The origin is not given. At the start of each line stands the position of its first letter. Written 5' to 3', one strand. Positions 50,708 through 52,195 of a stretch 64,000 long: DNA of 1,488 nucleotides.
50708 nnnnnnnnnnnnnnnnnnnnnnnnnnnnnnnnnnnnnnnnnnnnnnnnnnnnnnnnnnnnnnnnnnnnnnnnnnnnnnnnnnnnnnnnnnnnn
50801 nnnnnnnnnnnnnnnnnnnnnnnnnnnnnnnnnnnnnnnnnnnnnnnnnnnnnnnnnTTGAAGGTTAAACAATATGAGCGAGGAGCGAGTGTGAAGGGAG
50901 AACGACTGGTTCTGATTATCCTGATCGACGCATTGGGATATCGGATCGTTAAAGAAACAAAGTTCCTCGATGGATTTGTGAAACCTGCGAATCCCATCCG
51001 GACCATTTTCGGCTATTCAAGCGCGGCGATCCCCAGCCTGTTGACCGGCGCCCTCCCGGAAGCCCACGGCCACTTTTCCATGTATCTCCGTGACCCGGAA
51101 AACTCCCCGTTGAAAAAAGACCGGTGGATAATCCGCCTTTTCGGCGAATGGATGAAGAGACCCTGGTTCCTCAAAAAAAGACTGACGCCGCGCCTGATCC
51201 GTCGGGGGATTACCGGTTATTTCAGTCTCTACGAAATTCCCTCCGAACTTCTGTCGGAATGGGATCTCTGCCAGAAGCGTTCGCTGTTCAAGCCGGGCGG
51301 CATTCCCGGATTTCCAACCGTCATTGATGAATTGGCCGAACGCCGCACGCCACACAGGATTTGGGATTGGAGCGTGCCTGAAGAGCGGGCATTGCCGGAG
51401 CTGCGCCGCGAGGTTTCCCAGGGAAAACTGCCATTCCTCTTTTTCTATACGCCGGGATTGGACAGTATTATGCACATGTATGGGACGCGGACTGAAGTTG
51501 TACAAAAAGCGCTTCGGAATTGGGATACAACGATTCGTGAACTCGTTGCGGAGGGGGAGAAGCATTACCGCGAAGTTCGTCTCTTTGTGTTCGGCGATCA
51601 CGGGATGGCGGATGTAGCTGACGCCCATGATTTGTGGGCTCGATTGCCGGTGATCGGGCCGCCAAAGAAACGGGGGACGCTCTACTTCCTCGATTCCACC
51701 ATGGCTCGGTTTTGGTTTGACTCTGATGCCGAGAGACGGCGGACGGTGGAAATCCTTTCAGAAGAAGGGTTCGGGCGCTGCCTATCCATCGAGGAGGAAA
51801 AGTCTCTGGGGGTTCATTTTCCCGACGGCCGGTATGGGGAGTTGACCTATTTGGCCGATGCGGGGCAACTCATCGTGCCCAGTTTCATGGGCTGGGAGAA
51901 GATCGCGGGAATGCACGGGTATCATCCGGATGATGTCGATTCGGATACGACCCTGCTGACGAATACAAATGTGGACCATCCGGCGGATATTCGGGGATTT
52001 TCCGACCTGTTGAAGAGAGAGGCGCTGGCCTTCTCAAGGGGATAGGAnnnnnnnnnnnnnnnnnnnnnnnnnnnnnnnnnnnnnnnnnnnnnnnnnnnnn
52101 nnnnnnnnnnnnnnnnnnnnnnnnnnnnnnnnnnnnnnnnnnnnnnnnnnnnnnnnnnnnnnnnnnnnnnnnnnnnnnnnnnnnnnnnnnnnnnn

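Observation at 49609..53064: Uncharacterised trio in the EPS locus: nucleotidyltransferase-fold protein, soluble AlkP-superfamily enzyme and UPF0104 flippase-like membrane protein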

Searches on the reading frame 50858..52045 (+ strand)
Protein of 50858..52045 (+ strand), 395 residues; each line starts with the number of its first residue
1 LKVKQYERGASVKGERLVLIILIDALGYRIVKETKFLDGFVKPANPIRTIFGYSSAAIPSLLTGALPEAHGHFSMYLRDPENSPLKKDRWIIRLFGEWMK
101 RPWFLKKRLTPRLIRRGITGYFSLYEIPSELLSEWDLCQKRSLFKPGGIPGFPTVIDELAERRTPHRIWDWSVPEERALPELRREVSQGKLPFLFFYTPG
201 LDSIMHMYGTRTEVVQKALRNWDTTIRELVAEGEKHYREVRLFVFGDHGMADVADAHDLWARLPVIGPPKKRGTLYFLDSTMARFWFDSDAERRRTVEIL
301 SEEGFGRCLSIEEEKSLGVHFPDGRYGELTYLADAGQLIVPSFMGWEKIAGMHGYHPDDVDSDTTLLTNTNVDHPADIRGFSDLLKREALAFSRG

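Call 6: search_protein_families(library=pfam, proteins=[window:50858-52045:+], max_evalue=0.01)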
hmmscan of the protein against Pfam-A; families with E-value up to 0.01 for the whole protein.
window:50858-52045:+ (395 aa): 1 family
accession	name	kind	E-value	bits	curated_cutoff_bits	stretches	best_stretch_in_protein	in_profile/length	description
PF01663.27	Phosphodiest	-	7.7e-16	59.1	23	1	19-257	2-230/342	Type I phosphodiesterase / nucleotide pyrophosphatase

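Call 8: search_protein_families(library=ncbifam, proteins=[window:50858-52045:+], max_evalue=0.01)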
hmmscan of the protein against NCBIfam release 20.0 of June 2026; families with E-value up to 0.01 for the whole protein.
window:50858-52045:+ (395 aa): 0 families

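Call 18: find_homologous_proteins(query=window:50858-52042:+)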
Query window:50858-52042:+ (395 aa): 2855 proteins with E <= 0.001 among 8000 candidates; the best 120 are listed.
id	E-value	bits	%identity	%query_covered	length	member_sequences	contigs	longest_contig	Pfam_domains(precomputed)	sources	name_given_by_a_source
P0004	3.3e-264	894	100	97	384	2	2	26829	PF01663.28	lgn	-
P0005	5.0e-214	729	80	97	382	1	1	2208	PF01663.28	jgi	jgi:hypothetical protein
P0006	1.3e-158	546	62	96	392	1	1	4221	PF01663.28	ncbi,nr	ncbi:MAG: hypothetical protein GF355_13025 [Candidatus Eisenbacteria bacterium]|nr:hypothetical prot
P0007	6.9e-155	534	61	96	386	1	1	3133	PF01663.28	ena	-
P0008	2.6e-154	532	59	96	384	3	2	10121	PF01663.28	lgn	-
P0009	4.7e-130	452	55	95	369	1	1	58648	PF01663.28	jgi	jgi:predicted AlkP superfamily pyrophosphatase or phosphodiesterase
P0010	8.0e-110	385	49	95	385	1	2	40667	PF01663.28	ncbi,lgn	-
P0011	5.9e-108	379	49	95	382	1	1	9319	PF01663.28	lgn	-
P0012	3.4e-106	374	48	90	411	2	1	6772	PF01663.28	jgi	jgi:hypothetical protein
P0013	3.5e-106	373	49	97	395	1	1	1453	PF01663.28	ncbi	-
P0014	4.5e-105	370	47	97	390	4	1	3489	PF01663.28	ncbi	-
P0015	1.7e-104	368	47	96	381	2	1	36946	PF01663.28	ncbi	-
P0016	2.0e-102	361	45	97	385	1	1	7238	PF01663.28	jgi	jgi:hypothetical protein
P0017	4.8e-102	360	50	95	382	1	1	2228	PF01663.28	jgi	jgi:hypothetical protein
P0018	6.0e-102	360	46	95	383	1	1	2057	PF01663.28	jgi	jgi:hypothetical protein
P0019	1.4e-101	358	46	95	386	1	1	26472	PF01663.28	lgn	-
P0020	1.9e-101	358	46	96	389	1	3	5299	PF01663.28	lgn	-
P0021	2.0e-101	358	47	95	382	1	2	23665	PF01663.28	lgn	-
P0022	2.1e-101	358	48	94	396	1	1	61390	PF01663.28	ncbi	-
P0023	3.4e-101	357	46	96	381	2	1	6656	PF01663.28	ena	-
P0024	6.8e-101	356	47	96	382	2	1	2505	PF01663.28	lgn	-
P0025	9.1e-101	356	44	96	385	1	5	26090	PF01663.28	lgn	-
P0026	1.7e-100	355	46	97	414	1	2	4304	PF01663.28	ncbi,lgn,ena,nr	ncbi:MAG: alkaline phosphatase family protein [Candidatus Eisenbacteria sp.]|nr:alkaline phosphatase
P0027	3.0e-100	354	44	92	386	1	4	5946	PF01663.28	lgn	-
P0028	1.1e-99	352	45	96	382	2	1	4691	PF01663.28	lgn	-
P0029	2.0e-99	351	47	95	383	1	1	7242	PF01663.28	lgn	-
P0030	6.0e-99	350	48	90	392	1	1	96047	PF01663.28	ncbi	-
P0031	2.2e-98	348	47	96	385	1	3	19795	PF01663.28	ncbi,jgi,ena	-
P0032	3.7e-98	347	47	94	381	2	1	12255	PF01663.28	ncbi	-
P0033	1.0e-97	346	46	95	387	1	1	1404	PF01663.28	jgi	jgi:hypothetical protein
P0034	1.2e-97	345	47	95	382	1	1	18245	PF01663.28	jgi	jgi:hypothetical protein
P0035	1.8e-97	345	45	96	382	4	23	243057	PF01663.28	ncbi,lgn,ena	-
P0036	2.2e-97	345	46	95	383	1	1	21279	PF01663.28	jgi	jgi:hypothetical protein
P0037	3.3e-97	344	47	95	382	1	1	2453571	PF01663.28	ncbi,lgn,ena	-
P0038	5.6e-97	343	46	90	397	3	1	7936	PF01663.28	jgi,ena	-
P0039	6.9e-97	343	46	95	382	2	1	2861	PF01663.28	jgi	jgi:hypothetical protein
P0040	1.0e-96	342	45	96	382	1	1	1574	PF01663.28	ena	-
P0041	2.9e-96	341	46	95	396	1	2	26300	PF01663.28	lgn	-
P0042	3.2e-96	341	46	94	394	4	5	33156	PF01663.28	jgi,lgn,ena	jgi:hypothetical protein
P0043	3.9e-96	340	45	96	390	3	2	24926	PF01663.28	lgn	-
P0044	4.0e-96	340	44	96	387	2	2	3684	PF01663.28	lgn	-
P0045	4.9e-96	340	44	95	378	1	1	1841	PF01663.28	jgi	jgi:hypothetical protein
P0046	6.1e-96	340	44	96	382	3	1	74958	PF01663.28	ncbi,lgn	-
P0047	6.6e-96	340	45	95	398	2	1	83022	PF01663.28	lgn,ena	-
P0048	8.8e-96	339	46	94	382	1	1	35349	PF01663.28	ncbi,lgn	-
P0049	1.1e-95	339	44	96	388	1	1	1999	PF01663.28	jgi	jgi:hypothetical protein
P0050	1.2e-95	339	46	94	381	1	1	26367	PF01663.28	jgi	jgi:hypothetical protein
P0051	1.2e-95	339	45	94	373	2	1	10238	PF01663.28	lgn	-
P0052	3.2e-95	337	46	90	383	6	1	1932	PF01663.28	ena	-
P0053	4.5e-95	337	46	89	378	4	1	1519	PF01663.28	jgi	jgi:hypothetical protein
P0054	5.0e-95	337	45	96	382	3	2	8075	PF01663.28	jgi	jgi:hypothetical protein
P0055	6.0e-95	336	46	91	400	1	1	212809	PF01663.28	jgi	jgi:hypothetical protein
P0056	6.4e-95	336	42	96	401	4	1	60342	PF01663.28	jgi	jgi:hypothetical protein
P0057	7.1e-95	336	46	94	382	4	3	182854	PF01663.28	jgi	jgi:hypothetical protein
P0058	8.0e-95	336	45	95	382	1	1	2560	PF01663.28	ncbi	-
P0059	1.0e-94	336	45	90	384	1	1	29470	PF01663.28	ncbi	-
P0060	1.2e-94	336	45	94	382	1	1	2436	PF01663.28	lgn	-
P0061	1.5e-94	335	44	96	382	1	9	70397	PF01663.28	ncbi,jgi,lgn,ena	-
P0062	1.5e-94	335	45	96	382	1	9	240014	PF01663.28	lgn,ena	-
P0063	1.8e-94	335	45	96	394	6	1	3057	PF01663.28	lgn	-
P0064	2.5e-94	334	46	96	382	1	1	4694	PF01663.28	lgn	-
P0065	2.6e-94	334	45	95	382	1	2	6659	PF01663.28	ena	-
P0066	3.7e-94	334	46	94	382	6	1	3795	PF01663.28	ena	-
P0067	4.5e-94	334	43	95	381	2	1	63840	PF01663.28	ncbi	-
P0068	6.5e-94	333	45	95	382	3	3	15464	PF01663.28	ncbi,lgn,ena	-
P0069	8.9e-94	333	46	94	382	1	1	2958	PF01663.28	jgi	jgi:hypothetical protein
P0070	1.5e-93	332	46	90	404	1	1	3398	PF01663.28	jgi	jgi:predicted AlkP superfamily pyrophosphatase or phosphodiesterase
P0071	1.7e-93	332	43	96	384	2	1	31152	PF01663.28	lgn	-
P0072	2.3e-93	331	45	94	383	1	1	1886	PF01663.28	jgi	-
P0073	3.3e-93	331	46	94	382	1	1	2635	PF01663.28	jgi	jgi:hypothetical protein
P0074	4.0e-93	330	45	90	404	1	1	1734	PF01663.28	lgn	-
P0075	4.5e-93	330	45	94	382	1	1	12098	PF01663.28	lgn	-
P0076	5.0e-93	330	46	94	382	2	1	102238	PF01663.28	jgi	jgi:hypothetical protein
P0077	5.1e-93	330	45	95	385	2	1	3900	PF01663.28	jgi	jgi:predicted AlkP superfamily pyrophosphatase or phosphodiesterase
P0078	5.6e-93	330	43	95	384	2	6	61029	PF01663.28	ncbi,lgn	-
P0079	6.3e-93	330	45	94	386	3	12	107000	PF01663.28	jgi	-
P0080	7.4e-93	330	45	92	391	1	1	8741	PF01663.28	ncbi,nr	ncbi:MAG: hypothetical protein GF346_11505 [Candidatus Eisenbacteria bacterium]|nr:hypothetical prot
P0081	9.2e-93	329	44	90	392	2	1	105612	PF01663.28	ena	-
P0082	2.7e-92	328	45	94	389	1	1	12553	PF01663.28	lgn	-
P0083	2.7e-92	328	45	94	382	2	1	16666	PF01663.28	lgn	-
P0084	4.4e-92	327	45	93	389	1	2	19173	PF01663.28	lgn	-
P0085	4.9e-92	327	44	95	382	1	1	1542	PF01663.28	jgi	jgi:hypothetical protein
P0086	6.1e-92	327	43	95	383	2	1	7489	PF01663.28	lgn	-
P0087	7.4e-92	326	45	92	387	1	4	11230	PF01663.28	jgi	jgi:hypothetical protein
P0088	2.3e-91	325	44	89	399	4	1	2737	PF01663.28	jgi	jgi:hypothetical protein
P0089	3.5e-91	324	41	96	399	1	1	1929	PF01663.28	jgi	jgi:hypothetical protein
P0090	4.5e-91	324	42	94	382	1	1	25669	PF01663.28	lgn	-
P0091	2.9e-90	321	45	96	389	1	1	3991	PF01663.28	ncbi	-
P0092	4.6e-90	320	44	96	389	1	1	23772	PF01663.28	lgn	-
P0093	9.2e-90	319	42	97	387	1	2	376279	PF01663.28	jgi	jgi:predicted AlkP superfamily pyrophosphatase or phosphodiesterase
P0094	9.2e-90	319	44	93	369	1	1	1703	PF01663.28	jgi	jgi:hypothetical protein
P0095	9.8e-90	319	43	95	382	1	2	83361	PF01663.28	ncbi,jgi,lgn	-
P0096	7.7e-89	316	43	96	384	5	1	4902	PF01663.28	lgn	-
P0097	1.9e-88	315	44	91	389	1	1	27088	PF01663.28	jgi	jgi:predicted AlkP superfamily pyrophosphatase or phosphodiesterase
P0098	2.4e-88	315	43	95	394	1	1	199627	PF01663.28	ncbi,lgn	-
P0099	3.3e-88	314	60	59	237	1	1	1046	PF01663.28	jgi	jgi:predicted AlkP superfamily pyrophosphatase or phosphodiesterase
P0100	4.2e-88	314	42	91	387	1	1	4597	PF01663.28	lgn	-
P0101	8.4e-88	313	43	94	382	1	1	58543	PF01663.28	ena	-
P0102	3.0e-87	311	43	91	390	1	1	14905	PF01663.28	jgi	jgi:hypothetical protein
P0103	5.1e-87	310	45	90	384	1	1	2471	PF01663.28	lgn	-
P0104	2.1e-86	308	45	90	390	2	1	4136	PF01663.28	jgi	jgi:hypothetical protein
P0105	2.2e-86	308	41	94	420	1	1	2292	PF01663.28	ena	-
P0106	2.4e-86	308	43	94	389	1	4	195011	PF01663.28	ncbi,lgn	-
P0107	3.1e-86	308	42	97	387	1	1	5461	PF01663.28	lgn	-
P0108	3.5e-86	308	44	90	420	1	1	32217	PF01663.28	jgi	-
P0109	4.7e-86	307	44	90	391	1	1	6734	PF01663.28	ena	-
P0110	6.9e-86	307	43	89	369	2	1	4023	PF01663.28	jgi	-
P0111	1.6e-85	305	44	90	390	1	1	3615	PF01663.28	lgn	-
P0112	1.7e-85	305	45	90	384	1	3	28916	PF01663.28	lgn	-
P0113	1.5e-84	302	42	94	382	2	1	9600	PF01663.28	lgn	-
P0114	1.1e-83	299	40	95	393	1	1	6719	PF01663.28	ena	-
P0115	1.1e-83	299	42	96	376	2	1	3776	PF01663.28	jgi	-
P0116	1.7e-83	299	42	92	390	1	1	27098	PF01663.28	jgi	jgi:hypothetical protein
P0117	2.6e-83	298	42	92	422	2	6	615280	PF01663.28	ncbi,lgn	-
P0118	5.0e-83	297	42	94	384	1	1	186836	PF01663.28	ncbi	ncbi:MAG: alkaline phosphatase family protein [Candidatus Eisenbacteria bacterium]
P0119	6.0e-83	297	43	94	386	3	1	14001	PF01663.28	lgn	-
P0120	6.2e-83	297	40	91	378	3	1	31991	PF01663.28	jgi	jgi:hypothetical protein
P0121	2.0e-82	295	42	94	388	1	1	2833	PF01663.28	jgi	jgi:hypothetical protein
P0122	4.0e-82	294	42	95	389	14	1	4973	PF01663.28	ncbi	-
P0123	1.6e-81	292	41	95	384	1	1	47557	PF01663.28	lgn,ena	-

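Call 19: find_encoding_contigs(protein=P0037, flank=8000, max_places=2)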
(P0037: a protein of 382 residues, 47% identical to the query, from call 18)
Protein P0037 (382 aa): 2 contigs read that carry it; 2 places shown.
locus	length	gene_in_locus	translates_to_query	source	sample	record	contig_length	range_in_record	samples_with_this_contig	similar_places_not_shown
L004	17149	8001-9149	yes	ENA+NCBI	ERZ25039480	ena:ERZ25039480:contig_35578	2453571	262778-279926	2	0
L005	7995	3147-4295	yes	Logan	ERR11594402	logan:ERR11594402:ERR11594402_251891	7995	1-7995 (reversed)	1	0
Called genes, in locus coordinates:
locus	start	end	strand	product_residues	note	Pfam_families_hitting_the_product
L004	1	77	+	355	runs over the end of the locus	PF00675:Peptidase_M16, PF05193:Peptidase_M16_C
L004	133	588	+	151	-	PF00692:dUTPase, PF22769:DCD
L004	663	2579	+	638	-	PF11306:DUF3108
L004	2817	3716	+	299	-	PF02563:Poly_export, PF10531:SLBB, PF22461:SLBB_2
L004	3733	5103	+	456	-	PF02706:Wzz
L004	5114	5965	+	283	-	PF13191:AAA_16, PF09848:SLFN-g3_helicase (weak), PF13401:AAA_22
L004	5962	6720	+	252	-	PF13614:AAA_31 (weak)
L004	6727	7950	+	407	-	-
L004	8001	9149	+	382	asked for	PF01663:Phosphodiest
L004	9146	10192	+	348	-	PF03706:LPG_synthase_TM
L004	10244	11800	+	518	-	PF04932:Wzy_C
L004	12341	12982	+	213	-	PF02397:Bac_transf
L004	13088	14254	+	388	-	PF13439:Glyco_transf_4, PF13579:Glyco_trans_4_4, PF20706:GT4-conflict (weak), PF00534:Glycos_transf_1, PF13692:Glyco_trans_1_4, PF13524:Glyco_trans_1_2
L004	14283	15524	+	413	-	PF13439:Glyco_transf_4, PF13579:Glyco_trans_4_4, PF00534:Glycos_transf_1, PF13692:Glyco_trans_1_4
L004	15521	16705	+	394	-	PF09314:DUF1972 (faint), PF13439:Glyco_transf_4, PF13477:Glyco_trans_4_2 (weak), PF13579:Glyco_trans_4_4, PF00534:Glycos_transf_1, PF13692:Glyco_trans_1_4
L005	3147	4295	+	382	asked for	PF01663:Phosphodiest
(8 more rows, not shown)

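Call 20: find_encoding_contigs(protein=P0009, flank=8000, max_places=2)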
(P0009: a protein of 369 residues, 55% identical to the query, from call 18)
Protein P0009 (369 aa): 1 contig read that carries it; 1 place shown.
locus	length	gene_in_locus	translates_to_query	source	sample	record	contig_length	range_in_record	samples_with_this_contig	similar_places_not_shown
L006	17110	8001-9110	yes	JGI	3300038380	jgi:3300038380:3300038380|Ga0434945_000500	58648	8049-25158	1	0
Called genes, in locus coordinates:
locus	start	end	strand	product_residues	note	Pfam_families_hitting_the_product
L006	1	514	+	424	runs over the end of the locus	PF00675:Peptidase_M16, PF05193:Peptidase_M16_C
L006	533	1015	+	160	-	PF22769:DCD, PF00692:dUTPase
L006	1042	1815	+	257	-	PF11306:DUF3108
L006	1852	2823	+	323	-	-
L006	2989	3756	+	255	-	PF02563:Poly_export, PF22461:SLBB_2, PF10531:SLBB (weak)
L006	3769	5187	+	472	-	PF02706:Wzz (weak)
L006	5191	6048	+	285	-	PF01637:ATPase_2 (faint), PF13191:AAA_16, PF25199:nSTAND_NTPase5 (faint), PF13401:AAA_22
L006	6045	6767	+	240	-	PF13614:AAA_31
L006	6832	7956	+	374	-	-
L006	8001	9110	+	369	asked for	PF01663:Phosphodiest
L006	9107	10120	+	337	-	PF03706:LPG_synthase_TM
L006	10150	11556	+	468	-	PF04932:Wzy_C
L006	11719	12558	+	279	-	PF02397:Bac_transf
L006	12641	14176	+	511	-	PF13231:PMT_2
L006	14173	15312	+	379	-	PF13439:Glyco_transf_4, PF13579:Glyco_trans_4_4, PF00534:Glycos_transf_1, PF13692:Glyco_trans_1_4, PF13524:Glyco_trans_1_2 (weak)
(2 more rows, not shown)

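Call 21: find_encoding_contigs(protein=P0117, flank=8000, max_places=2)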
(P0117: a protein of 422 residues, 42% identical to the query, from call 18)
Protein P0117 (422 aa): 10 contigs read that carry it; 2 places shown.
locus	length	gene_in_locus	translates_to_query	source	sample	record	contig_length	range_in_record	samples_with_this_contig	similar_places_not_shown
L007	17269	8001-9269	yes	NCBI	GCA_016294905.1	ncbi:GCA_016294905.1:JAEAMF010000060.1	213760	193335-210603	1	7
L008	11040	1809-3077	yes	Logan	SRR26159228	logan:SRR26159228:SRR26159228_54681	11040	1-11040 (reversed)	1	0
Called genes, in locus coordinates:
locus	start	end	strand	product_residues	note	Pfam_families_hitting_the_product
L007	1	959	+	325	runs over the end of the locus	PF11306:DUF3108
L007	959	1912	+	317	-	-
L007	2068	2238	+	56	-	-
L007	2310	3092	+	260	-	PF02563:Poly_export, PF22461:SLBB_2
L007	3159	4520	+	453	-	PF02706:Wzz (weak)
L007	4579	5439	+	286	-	PF13191:AAA_16, PF13401:AAA_22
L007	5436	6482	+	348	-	PF13614:AAA_31 (weak)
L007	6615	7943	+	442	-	-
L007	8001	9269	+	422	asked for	PF01663:Phosphodiest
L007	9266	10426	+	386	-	PF03706:LPG_synthase_TM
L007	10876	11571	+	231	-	PF02397:Bac_transf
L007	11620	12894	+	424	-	PF13439:Glyco_transf_4, PF00534:Glycos_transf_1, PF13692:Glyco_trans_1_4, PF13524:Glyco_trans_1_2 (weak)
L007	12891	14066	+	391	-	PF09314:DUF1972 (faint), PF13439:Glyco_transf_4, PF13579:Glyco_trans_4_4, PF00534:Glycos_transf_1, PF13692:Glyco_trans_1_4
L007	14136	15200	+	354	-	PF00483:NTP_transferase, PF12804:NTP_transf_3, PF22640:ManC_GMP_beta-helix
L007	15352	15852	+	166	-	PF05036:SPOR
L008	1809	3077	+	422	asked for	PF01663:Phosphodiest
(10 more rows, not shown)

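Call 33: search_solved_structures(query=window:50858-52042:+, max_evalue=0.01, show_alignments=2)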
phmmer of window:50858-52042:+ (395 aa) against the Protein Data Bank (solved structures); distinct sequences matched with E-value up to 0.01: 0.

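Call 38: search_solved_structures(query=A4, max_evalue=0.01, show_alignments=1)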
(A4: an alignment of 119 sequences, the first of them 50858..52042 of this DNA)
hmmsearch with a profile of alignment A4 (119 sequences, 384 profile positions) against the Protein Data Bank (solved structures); distinct sequences matched with E-value up to 0.01: 44.
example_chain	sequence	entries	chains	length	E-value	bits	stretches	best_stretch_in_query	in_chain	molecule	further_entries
7mw8_D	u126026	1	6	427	2.1e-10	43.1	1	176-247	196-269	Phosphodiesterase-nucleotide pyrophosphatase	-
2gsn_A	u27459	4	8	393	2.5e-10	42.9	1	176-247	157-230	phosphodiesterase-nucleotide pyrophosphatase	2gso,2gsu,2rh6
7n1s_A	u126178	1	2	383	1.5e-08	37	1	176-247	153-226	Phosphodiesterase-nucleotide pyrophosphatase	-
5tcd_A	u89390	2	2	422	1.6e-08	36.9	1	130-246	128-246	Ectonucleotide pyrophosphatase/phosphodiesterase family member 7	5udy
5ege_A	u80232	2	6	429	5.3e-08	35.2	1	165-243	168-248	Ectonucleotide pyrophosphatase/phosphodiesterase family member 6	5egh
5veo_A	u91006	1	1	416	0.00022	23.3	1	180-291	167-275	Ectonucleotide pyrophosphatase/phosphodiesterase family member 5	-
5ven_A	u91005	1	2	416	0.00023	23.2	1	180-291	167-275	Ectonucleotide pyrophosphatase/phosphodiesterase family member 5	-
7p0k_AAA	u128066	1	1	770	0.00032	22.7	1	156-243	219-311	Isoform 2 of Ectonucleotide pyrophosphatase/phosphodiesterase family member 2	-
7z3k_AAA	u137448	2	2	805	0.00036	22.6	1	156-243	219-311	Isoform 2 of Ectonucleotide pyrophosphatase/phosphodiesterase family member 2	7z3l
7z0n_AAA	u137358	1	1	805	0.00036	22.6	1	156-243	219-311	Isoform 2 of Ectonucleotide pyrophosphatase/phosphodiesterase family member 2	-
5l0k_A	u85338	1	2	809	0.00036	22.6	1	156-243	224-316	Ectonucleotide pyrophosphatase/phosphodiesterase family member 2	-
9ftn_A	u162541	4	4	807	0.00036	22.6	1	156-243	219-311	Isoform 2 of Ectonucleotide pyrophosphatase/phosphodiesterase family member 2 | Isoform 2 of Autotaxin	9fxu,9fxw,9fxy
6y5m_A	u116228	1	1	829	0.00037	22.5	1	156-243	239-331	Ectonucleotide pyrophosphatase/phosphodiesterase family member 2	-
5ohi_A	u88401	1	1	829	0.00037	22.5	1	156-243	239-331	Ectonucleotide pyrophosphatase/phosphodiesterase family member 2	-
3nkm_A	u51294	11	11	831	0.00037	22.5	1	156-243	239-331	Ectonucleotide pyrophosphatase/phosphodiesterase family member 2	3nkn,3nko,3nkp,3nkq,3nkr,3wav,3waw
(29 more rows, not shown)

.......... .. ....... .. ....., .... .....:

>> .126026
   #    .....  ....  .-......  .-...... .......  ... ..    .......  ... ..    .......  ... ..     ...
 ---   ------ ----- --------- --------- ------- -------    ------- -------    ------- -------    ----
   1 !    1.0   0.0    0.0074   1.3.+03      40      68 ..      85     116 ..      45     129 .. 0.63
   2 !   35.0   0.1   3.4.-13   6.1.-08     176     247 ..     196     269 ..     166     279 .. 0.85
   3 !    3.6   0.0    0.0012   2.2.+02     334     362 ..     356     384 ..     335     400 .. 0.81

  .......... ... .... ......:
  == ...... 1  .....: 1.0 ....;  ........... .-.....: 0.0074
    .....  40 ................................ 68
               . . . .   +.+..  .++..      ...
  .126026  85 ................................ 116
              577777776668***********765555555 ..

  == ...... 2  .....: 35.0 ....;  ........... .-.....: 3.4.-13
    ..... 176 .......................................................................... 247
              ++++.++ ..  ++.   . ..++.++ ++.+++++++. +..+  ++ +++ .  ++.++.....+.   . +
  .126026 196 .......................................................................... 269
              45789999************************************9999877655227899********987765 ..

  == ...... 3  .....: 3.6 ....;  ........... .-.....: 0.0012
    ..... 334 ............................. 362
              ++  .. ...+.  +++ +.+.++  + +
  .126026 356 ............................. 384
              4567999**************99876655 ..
